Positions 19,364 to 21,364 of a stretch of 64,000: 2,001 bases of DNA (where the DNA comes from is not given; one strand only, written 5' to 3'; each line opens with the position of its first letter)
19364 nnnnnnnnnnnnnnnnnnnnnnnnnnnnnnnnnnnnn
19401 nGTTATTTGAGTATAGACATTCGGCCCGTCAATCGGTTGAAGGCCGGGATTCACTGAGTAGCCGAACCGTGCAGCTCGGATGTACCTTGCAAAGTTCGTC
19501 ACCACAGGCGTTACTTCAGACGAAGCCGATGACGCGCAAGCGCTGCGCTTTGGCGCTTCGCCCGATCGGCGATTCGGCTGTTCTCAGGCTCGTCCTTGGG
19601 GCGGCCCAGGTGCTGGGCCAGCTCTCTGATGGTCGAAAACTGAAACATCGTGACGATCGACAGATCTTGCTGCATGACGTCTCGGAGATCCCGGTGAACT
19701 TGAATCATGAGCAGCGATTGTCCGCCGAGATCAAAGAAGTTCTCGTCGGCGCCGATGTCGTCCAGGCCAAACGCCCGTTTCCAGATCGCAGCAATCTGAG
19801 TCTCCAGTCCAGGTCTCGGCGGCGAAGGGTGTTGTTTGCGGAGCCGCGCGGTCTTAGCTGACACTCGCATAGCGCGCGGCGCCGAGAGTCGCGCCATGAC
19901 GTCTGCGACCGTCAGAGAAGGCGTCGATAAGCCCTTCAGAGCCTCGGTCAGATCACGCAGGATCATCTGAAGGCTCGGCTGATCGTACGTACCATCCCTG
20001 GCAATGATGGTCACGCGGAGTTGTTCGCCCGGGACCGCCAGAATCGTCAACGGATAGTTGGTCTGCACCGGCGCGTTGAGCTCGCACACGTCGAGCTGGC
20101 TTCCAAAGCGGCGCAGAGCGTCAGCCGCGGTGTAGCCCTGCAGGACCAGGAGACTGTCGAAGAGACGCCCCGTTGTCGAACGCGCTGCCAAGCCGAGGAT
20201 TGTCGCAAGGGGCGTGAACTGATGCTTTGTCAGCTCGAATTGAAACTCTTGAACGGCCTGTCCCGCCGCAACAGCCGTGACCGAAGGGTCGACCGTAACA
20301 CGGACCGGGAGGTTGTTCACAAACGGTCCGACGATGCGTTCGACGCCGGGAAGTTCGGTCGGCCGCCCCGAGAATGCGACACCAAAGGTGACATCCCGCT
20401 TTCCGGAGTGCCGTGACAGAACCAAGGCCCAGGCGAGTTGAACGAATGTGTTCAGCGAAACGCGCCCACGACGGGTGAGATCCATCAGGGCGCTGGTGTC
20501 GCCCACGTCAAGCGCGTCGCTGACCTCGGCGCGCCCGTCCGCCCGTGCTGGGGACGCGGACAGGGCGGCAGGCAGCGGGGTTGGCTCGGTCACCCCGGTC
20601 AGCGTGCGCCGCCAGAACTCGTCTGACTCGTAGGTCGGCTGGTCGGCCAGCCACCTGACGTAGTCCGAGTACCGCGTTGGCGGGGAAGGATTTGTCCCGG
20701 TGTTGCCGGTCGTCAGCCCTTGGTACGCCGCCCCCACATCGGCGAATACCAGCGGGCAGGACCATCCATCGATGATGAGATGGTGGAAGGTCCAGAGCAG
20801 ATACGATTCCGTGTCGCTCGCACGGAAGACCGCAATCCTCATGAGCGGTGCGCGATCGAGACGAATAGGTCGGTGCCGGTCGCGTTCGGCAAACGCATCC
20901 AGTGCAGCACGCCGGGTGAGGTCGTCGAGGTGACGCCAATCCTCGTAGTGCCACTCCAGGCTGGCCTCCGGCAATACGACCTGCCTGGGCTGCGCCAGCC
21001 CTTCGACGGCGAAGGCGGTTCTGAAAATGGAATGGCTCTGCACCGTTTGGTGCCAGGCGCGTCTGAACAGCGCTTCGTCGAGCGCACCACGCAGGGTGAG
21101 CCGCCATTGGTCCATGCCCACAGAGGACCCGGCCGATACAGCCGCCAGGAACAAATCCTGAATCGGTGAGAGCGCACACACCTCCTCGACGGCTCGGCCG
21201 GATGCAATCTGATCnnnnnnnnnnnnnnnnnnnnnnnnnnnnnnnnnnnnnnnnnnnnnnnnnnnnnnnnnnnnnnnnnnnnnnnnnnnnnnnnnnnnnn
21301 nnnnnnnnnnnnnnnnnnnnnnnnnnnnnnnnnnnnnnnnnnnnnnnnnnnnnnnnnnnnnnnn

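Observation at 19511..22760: Complete epimerisation domain directly behind a glyceryl-loading carrier, then an A-less C-T module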

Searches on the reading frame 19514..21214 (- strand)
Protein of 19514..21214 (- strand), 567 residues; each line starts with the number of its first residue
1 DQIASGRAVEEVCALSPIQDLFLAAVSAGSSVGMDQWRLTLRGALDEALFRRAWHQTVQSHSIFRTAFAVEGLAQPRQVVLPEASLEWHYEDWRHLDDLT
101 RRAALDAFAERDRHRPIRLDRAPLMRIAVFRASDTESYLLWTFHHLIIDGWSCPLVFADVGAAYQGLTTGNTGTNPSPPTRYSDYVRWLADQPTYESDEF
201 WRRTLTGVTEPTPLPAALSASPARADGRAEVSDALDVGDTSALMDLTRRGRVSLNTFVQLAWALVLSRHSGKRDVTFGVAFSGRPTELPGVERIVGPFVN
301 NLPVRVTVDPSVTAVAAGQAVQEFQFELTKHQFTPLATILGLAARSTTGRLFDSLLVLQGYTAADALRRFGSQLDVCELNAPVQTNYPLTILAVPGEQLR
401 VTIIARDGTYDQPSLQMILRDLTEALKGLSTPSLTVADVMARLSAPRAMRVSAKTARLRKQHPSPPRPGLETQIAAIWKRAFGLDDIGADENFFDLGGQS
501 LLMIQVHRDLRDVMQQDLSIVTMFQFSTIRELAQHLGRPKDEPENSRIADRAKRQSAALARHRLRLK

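Call 50: find_homologous_proteins(query=window:19514-21214:-, max_evalue=1e-30)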
Query window:19514-21214:- (567 aa): 150 proteins with E <= 1e-30 among 8000 candidates; the best 120 are listed.
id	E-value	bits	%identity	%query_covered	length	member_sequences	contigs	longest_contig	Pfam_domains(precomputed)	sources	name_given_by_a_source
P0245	1.6e-218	745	70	84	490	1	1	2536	PF00668.26,PF00550.32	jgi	jgi:hypothetical protein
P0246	5.7e-129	449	41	99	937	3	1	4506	PF00668.26,PF00550.32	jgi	jgi:non-ribosomal peptide synthase protein (TIGR01720 family)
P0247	5.7e-122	426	41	99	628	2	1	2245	PF00668.26,PF00550.32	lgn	-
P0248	2.5e-120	421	42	98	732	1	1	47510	PF00668.26,PF00550.32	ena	-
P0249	2.2e-119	418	40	98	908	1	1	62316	PF00668.26,PF00550.32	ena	-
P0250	4.4e-119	417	42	98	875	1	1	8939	PF00668.26,PF00550.32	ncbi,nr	ncbi:MAG TPA: condensation domain-containing protein, partial [Gemmatimonadales bacterium]|nr:conden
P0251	6.5e-119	416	40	93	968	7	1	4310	PF00668.26,PF00550.32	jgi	jgi:non-ribosomal peptide synthase protein (TIGR01720 family)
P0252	9.1e-118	412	39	99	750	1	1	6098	PF00668.26,PF00550.32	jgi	-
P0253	5.0e-117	410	42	97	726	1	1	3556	PF00668.26,PF00550.32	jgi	jgi:non-ribosomal peptide synthase protein (TIGR01720 family)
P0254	2.4e-116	408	44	98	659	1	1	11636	PF00668.26,PF00550.32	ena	-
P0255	3.1e-115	404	38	98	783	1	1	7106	PF00668.26,PF00550.32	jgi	jgi:non-ribosomal peptide synthase protein (TIGR01720 family)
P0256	6.7e-115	403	40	98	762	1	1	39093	PF00668.26,PF00550.32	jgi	jgi:non-ribosomal peptide synthase protein (TIGR01720 family)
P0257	1.4e-114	402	40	98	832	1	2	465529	PF00668.26,PF00550.32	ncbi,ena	-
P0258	8.1e-114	399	38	98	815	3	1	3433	PF00668.26,PF00550.32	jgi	-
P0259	1.8e-112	395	39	99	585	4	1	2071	PF00668.26,PF00550.32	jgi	jgi:hypothetical protein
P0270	8.7e-104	366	35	100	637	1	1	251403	PF00668.26,PF00550.32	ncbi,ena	-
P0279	8.0e-102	360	36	99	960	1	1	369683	PF00668.26,PF00550.32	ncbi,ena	-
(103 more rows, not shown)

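Call 51: find_encoding_contigs(protein=P0279, flank=10000, max_places=2)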
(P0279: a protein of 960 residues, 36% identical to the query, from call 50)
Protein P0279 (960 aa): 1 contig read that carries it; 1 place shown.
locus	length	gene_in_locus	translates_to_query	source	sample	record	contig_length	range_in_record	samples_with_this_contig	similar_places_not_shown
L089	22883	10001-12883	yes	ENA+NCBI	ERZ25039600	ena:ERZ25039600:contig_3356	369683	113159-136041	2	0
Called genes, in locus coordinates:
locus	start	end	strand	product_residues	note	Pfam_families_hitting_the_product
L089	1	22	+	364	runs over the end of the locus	PF13439:Glyco_transf_4, PF13579:Glyco_trans_4_4, PF20706:GT4-conflict, PF00534:Glycos_transf_1, PF13692:Glyco_trans_1_4, PF13524:Glyco_trans_1_2 (weak)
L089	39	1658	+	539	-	PF04932:Wzy_C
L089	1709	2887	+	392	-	PF13439:Glyco_transf_4, PF13579:Glyco_trans_4_4, PF00534:Glycos_transf_1, PF13692:Glyco_trans_1_4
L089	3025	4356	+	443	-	PF13439:Glyco_transf_4, PF13579:Glyco_trans_4_4, PF00534:Glycos_transf_1, PF13692:Glyco_trans_1_4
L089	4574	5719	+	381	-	PF13439:Glyco_transf_4, PF13579:Glyco_trans_4_4, PF00534:Glycos_transf_1, PF13692:Glyco_trans_1_4, PF13524:Glyco_trans_1_2 (weak)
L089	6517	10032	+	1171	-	PF00668:Condensation, PF00501:AMP-binding, PF13193:AMP-binding_C, PF00550:PP-binding, PF00668:Condensation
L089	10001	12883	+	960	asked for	PF00668:Condensation, PF00550:PP-binding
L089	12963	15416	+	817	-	PF00109:ketoacyl-synt, PF02801:Ketoacyl-synt_C, PF16197:KAsynt_C_assoc, PF22336:RhiE-like_linker, PF22621:CurL-like_PKS_C, PF00698:Acyl_transf_1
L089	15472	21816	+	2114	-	PF00550:PP-binding, PF23297:ACP_SdgA_C (faint), PF00202:Aminotran_3, PF00668:Condensation, PF00501:AMP-binding, PF13193:AMP-binding_C, PF00550:PP-binding, PF00975:Thioesterase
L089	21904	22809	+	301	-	PF13621:Cupin_8, PF08007:JmjC_2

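Call 52: find_encoding_contigs(protein=P0270, flank=10000, max_places=2)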
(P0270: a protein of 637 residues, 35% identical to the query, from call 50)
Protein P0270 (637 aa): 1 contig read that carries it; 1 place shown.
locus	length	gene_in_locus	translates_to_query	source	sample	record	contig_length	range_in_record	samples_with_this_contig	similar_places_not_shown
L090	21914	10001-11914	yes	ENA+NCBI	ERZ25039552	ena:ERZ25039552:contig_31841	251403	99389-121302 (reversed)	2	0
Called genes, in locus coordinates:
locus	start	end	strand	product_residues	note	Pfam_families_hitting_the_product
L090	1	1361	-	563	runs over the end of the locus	PF00501:AMP-binding, PF13193:AMP-binding_C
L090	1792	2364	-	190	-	PF00484:Pro_CA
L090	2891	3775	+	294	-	PF13621:Cupin_8, PF08007:JmjC_2 (weak)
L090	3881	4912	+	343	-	-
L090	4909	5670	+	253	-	PF22624:AASDHPPT_N, PF01648:ACPS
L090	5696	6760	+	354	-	PF00668:Condensation, PF16911:PapA_C (faint)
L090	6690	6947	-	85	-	-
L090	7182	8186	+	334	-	PF00501:AMP-binding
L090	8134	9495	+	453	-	PF13193:AMP-binding_C, PF00550:PP-binding, PF00668:Condensation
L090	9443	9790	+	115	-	PF00668:Condensation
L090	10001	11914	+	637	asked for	PF00668:Condensation, PF00550:PP-binding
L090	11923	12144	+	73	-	PF00109:ketoacyl-synt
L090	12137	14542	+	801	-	PF00109:ketoacyl-synt, PF02801:Ketoacyl-synt_C, PF16197:KAsynt_C_assoc, PF22336:RhiE-like_linker, PF22621:CurL-like_PKS_C, PF00698:Acyl_transf_1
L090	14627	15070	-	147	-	-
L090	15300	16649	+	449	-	PF00202:Aminotran_3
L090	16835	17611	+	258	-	PF00668:Condensation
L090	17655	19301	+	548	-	PF00668:Condensation, PF00501:AMP-binding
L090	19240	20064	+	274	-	PF13193:AMP-binding_C, PF00550:PP-binding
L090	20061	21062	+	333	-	PF18563:TubC_N, PF00975:Thioesterase, PF12697:Abhydrolase_6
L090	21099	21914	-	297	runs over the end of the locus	PF00126:HTH_1, PF03466:LysR_substrate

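Call 57: find_related_loci(query=A1, collection=genome_contigs, flank=10000)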
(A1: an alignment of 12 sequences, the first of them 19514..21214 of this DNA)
Query A1 (567 aa) in genome_contigs; peptide patterns used: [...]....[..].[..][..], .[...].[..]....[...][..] (x = any residue, [..] = any of these).
201 stretches matched a pattern; 145 encode a relative of the query (tblastn E <= 1e-3); the best 80 are kept; 80 distinct loci.
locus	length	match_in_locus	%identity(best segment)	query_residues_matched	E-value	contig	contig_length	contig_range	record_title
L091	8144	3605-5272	43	3-567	2e-133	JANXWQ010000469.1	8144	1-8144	MAG: Chthoniobacter sp. isolate GL140_2_metabat_198_sub GL140_2_k141_454190, whole genome shotgun sequence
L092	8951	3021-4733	40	1-567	4e-128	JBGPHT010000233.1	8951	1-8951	MAG: Bryobacteraceae bacterium isolate OBJ_0618_7090110_351 k141_2218344_length_8951_cov_29.3202, whole genome shotgun s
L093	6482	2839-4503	39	7-562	2e-125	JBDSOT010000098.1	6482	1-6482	MAG: Gammaproteobacteria bacterium isolate cluster1_bin.446 k127_7172338, whole genome shotgun sequence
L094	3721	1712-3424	41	3-567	8e-128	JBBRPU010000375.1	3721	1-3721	MAG: Candidatus Acidiferrales bacterium isolate metawrap_la1_102 W_la1_102_k141_566776L_3721_cov_19.5936, whole genome s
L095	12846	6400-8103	41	3-567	2e-123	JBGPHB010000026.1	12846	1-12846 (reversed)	MAG: Bryobacteraceae bacterium isolate OBJ_0618_7090110_369 k141_2253936_length_12846_cov_9.0000, whole genome shotgun s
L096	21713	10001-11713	40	1-567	2e-123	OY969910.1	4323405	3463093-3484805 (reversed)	MAG: uncultured Acidobacteriota bacterium isolate MFD01213.bin.1.136 genome assembly, chromosome: 1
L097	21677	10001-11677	41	9-563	6e-123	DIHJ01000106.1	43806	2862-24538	MAG TPA_asm: Nitrospira sp. UBA5699 UBA5699_contig_1024, whole genome shotgun sequence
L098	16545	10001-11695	41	1-567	1e-122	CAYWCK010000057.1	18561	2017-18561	MAG TPA_asm: uncultured Bifidobacteriaceae bacterium isolate binchicken_co118_301 genome assembly, contig: NODE_3089_len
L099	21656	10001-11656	41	3-564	3e-122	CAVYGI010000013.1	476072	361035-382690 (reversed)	MAG: uncultured Verrucomicrobiae bacterium isolate MFD01275.bin.2.181 genome assembly, contig: contig_72, whole genome s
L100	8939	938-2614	42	10-563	3e-122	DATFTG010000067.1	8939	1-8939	MAG TPA_asm: Gemmatimonadales bacterium isolate SMAG_U9404 k141_2571764, whole genome shotgun sequence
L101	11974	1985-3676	40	7-567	6e-119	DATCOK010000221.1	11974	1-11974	MAG TPA_asm: Candidatus Acidoferrum sp. isolate SMAG_U7199 k141_60557, whole genome shotgun sequence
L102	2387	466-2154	39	7-567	2e-125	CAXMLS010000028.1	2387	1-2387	MAG TPA_asm: uncultured bacterium isolate SRR1572169_concoct_8 genome assembly, contig: ERZ16270753.6554, whole genome s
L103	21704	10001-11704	39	1-565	2e-117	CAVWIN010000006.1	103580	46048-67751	MAG: uncultured Thermoleophilia bacterium isolate MFD02159.bin.2.56 genome assembly, contig: contig_17462, whole genome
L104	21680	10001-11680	38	7-563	3e-117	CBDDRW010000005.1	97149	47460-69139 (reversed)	uncultured bacterium isolate s9_102 genome assembly, contig: s9_102.fak141_209377, whole genome shotgun sequence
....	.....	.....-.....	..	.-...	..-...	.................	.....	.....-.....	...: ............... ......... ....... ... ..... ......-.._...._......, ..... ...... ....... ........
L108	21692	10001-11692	38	3-563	6e-117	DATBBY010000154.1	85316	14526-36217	MAG TPA_asm: Candidatus Acidoferrum sp. isolate SMAG_U5771 k141_3128473, whole genome shotgun sequence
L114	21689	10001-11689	39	9-567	6e-117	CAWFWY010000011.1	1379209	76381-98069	MAG: uncultured Acidobacteriota bacterium isolate MFD06714.bin.2.98 genome assembly, contig: contig_36715, whole genome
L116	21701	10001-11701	40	7-565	4e-112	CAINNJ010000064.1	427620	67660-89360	MAG: uncultured Acidobacteriia bacterium isolate VK_bin-1616 genome assembly, contig: bin-1616:64/67, whole genome shotg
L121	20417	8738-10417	38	8-564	2e-110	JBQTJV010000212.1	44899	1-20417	MAG: Betaproteobacteria bacterium isolate SAW11 c_000000416541, whole genome shotgun sequence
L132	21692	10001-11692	36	2-563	8e-107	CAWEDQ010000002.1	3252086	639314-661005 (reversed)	MAG: Terriglobia bacterium isolate MFD04967.bin.1.53 genome assembly, contig: contig_15123, whole genome shotgun sequenc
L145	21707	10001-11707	70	1-567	1e-103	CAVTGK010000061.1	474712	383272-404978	MAG: uncultured Acidobacteriota bacterium isolate MFD09267.bin.2.138 genome assembly, contig: contig_8170, whole genome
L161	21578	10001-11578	36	3-533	2e-97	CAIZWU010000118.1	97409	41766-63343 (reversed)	uncultured bacterium isolate Loc090402-4m_bin-0721 genome assembly, contig: bin-0721:118/405, whole genome shotgun seque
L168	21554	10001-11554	37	8-536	4e-95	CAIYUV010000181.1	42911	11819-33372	MAG: uncultured Spartobacteria bacterium isolate Umea_bin-08385 genome assembly, contig: bin-08385:181/295, whole genome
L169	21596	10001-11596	35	3-539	3e-95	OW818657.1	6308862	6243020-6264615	metagenome genome assembly, chromosome: 1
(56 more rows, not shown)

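Call 65: search_protein_families(library=pfam, proteins=[L169:20129-21058:+, L096:2220-3293:+, L108:2029-4203:+, L114:2201-3307:+, L116:1232-2905:-, L168:3795-5051:-, L121:2034-4115:-, L161:2791-4521:-])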
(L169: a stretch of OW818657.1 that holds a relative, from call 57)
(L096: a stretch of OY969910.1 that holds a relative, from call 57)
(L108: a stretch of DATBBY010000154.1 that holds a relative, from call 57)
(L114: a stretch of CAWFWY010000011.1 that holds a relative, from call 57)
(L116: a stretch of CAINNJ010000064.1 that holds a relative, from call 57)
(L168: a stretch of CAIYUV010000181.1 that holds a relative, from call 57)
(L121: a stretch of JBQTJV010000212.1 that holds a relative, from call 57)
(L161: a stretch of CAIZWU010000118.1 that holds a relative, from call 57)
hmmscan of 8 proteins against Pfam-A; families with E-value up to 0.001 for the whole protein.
L169:20129-21058:+ (309 aa): 2 families
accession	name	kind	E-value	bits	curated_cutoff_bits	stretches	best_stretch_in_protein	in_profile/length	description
PF01648.25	ACPS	-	3.1e-17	63.1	25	1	205-292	2-99/111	4'-phosphopantetheinyl transferase superfamily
PF22624.1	AASDHPPT_N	-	1.9e-08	34.9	27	1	120-197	12-95/100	4'-phosphopantetheinyl transferase, N-terminal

L096:2220-3293:+ (357 aa): 3 families
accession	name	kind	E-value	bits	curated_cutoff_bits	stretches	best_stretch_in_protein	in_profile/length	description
PF13621.12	Cupin_8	-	1.5e-37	130.3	27.4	1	67-302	4-242/252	Cupin-like domain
PF08007.18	JmjC_2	-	3.8e-10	39.8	22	1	172-314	8-126/127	JmjC domain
PF02373.28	JmjC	-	0.00013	22.8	24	1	250-306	61-114/114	JmjC domain, hydroxylase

L108:2029-4203:+ (724 aa): 5 families
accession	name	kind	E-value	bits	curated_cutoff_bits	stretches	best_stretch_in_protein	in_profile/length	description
PF00534.26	Glycos_transf_1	-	1.1e-25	90.6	26.4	1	505-671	6-169/172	Glycosyl transferases group 1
PF13692.12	Glyco_trans_1_4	-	1.7e-23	83.9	27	1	516-660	3-142/142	Glycosyl transferases group 1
PF13439.12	Glyco_transf_4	-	1.5e-13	51.6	28.5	1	325-501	7-169/170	Glycosyltransferase Family 4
PF13579.12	Glyco_trans_4_4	-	3.6e-13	50.6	29.7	1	325-496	6-157/158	Glycosyl transferase 4-like domain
PF13524.12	Glyco_trans_1_2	-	2e-09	38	25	1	541-688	10-143/144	Glycosyl transferase-like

L114:2201-3307:+ (368 aa): 0 families

L116:1232-2905:- (557 aa): 0 families

L168:3795-5051:- (418 aa): 3 families
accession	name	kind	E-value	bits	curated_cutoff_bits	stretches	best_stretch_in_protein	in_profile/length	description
PF13579.12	Glyco_trans_4_4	-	2.9e-07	31.4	29.7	1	80-221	7-150/158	Glycosyl transferase 4-like domain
PF13439.12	Glyco_transf_4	-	4.7e-07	30.4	28.5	1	78-221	6-157/170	Glycosyltransferase Family 4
PF13692.12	Glyco_trans_1_4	-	0.00066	20.4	27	0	248-385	5-136/142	Glycosyl transferases group 1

L121:2034-4115:- (693 aa): 6 families
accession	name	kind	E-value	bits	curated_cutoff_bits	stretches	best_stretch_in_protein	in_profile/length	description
PF12806.12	Acyl-CoA_dh_C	-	3.1e-30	105.3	30.3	1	572-688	6-123/124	Acetyl-CoA dehydrogenase C-terminal like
PF00441.29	Acyl-CoA_dh_1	-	1.8e-29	103.3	22.4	1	382-548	1-145/150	Acyl-CoA dehydrogenase, C-terminal domain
PF02770.24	Acyl-CoA_dh_M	-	3.8e-12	46.7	33.3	1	261-365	2-92/97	Acyl-CoA dehydrogenase, middle domain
PF22924.1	ACOX_C_alpha1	-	9.8e-11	42.2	27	1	391-541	3-157/169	Acyl-CoA oxidase, C-alpha1 domain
PF08028.16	Acyl-CoA_dh_2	-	6.5e-10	39.8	22.7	1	399-540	3-132/134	Acyl-CoA dehydrogenase, C-terminal domain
PF02771.21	Acyl-CoA_dh_N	-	4.1e-07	30.8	22.9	1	139-255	6-112/113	Acyl-CoA dehydrogenase, N-terminal domain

L161:2791-4521:- (576 aa): 2 families
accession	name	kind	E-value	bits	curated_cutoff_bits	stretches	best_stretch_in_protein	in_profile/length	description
PF10082.15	BBP2_2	-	0.00013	21.4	23.7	0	232-572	19-374/378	Putative beta-barrel porin 2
PF10677.15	DUF2490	-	0.00089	19.5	29.8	0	370-445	32-106/186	Protein of unknown function (DUF2490)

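Call 88: search_solved_structures(query=L132:5423-6709:+, max_evalue=1e-10)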
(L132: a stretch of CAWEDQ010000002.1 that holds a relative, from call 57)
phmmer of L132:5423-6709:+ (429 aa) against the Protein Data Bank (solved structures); distinct sequences matched with E-value up to 1e-10: 36.
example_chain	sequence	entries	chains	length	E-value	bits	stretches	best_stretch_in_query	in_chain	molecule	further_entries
8hlk_A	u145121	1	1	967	9.5e-90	304.6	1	3-426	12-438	Microcystin synthetase B (Fragment)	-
9lcq_A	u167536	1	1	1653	1.7e-83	284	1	4-422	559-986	PvdL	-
9up2_A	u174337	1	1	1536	1.8e-83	283.9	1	4-422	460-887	PvdL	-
9lcp_A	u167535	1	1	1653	2.3e-83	283.6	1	4-422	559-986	PvdL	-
9lco_A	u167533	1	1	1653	2.3e-83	283.6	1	4-422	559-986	PvdL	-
9rde_A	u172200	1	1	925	1.2e-60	208.7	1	4-423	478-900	Bacitracin synthase 3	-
8f7f_A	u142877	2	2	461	7.1e-58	199.6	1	3-421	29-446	Surfactin synthetase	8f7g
2vsq_A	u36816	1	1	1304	5.7e-56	193.3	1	3-421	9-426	SURFACTIN SYNTHETASE SUBUNIT 3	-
8f7h_A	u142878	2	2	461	1.1e-54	189.1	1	3-421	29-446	Surfactin synthetase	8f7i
9bfd_B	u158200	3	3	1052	1.2e-54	189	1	3-421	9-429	Tyrocidine synthase 2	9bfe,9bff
7r9x_A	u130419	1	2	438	1.1e-29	106.7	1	4-334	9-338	AmbE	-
8jbr_A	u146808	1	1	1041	2.2e-29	105.7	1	3-417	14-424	McyA protein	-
6oyf_A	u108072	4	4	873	5.6e-26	94.5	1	34-336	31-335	Txo1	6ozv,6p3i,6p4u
6p1j_A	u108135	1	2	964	1e-22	83.7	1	35-336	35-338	Txo2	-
2jgp_A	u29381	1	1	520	6.6e-19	71.2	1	25-356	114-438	TYROCIDINE SYNTHETASE 3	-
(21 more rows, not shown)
